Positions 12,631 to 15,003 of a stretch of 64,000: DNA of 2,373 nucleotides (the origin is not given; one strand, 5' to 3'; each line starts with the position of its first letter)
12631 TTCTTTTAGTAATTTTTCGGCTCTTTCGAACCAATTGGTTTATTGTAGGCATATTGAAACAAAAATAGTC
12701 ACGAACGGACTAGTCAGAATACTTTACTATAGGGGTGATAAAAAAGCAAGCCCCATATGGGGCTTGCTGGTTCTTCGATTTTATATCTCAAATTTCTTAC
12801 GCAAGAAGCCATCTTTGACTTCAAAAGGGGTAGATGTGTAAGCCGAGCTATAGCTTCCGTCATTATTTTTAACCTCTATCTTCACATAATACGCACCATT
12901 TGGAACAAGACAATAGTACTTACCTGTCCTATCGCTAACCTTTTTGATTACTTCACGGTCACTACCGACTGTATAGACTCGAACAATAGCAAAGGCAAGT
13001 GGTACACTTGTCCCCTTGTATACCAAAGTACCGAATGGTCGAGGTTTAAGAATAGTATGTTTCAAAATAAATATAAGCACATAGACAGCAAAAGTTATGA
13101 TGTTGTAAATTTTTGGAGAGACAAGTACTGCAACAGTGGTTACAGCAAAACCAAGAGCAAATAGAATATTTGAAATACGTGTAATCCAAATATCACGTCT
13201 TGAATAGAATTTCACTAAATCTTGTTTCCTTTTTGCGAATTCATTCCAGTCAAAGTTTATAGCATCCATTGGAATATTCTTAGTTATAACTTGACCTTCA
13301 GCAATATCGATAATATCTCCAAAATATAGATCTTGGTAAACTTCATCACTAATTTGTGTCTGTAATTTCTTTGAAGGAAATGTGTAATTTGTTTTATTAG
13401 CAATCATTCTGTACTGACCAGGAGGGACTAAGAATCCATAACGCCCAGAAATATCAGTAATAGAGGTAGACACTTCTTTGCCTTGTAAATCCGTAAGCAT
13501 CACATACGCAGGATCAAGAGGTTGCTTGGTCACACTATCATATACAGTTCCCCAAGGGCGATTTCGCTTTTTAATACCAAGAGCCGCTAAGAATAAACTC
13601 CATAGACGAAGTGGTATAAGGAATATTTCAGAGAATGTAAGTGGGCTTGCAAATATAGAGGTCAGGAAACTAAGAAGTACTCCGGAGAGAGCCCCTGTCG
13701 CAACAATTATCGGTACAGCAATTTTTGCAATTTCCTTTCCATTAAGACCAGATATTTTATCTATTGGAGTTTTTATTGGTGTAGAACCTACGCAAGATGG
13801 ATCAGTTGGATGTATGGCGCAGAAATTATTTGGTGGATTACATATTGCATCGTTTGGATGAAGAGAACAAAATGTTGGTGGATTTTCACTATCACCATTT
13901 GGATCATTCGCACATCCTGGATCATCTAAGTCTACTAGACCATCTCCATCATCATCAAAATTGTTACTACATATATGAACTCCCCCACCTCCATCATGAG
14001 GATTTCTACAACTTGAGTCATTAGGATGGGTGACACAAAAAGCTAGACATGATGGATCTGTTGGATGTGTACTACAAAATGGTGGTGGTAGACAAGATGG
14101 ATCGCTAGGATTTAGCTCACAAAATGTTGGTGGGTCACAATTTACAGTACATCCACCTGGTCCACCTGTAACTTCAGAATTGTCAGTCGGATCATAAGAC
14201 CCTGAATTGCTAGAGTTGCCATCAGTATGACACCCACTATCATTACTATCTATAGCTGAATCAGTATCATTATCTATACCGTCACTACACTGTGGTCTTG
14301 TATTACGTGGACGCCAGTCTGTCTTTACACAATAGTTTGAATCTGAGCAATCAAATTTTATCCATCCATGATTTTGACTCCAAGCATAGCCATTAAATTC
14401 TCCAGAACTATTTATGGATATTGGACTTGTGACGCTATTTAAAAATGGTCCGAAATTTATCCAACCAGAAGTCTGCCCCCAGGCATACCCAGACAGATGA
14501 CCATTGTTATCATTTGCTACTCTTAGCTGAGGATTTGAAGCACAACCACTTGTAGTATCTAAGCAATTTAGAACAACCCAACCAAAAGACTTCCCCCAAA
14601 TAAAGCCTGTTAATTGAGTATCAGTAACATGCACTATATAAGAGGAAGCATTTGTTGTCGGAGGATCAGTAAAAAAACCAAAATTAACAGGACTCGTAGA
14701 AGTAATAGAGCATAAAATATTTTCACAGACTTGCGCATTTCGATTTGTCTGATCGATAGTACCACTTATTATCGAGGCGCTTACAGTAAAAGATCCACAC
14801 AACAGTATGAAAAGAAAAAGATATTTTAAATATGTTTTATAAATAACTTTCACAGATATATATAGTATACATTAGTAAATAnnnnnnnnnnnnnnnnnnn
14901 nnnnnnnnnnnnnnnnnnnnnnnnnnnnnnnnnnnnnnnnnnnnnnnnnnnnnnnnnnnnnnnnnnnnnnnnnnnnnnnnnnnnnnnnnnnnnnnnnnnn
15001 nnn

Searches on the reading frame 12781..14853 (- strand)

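Call 90: search_protein_families(library=pfam, proteins=[window:12781-14853:-], max_evalue=0.00001)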
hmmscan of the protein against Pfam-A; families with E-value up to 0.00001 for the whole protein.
window:12781-14853:- (690 aa): 1 family
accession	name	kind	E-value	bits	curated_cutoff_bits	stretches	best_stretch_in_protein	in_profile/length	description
PF13620.12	CarboxypepD_reg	-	5.8e-12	46.2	32.3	1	435-491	4-60/82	Carboxypeptidase regulatory-like domain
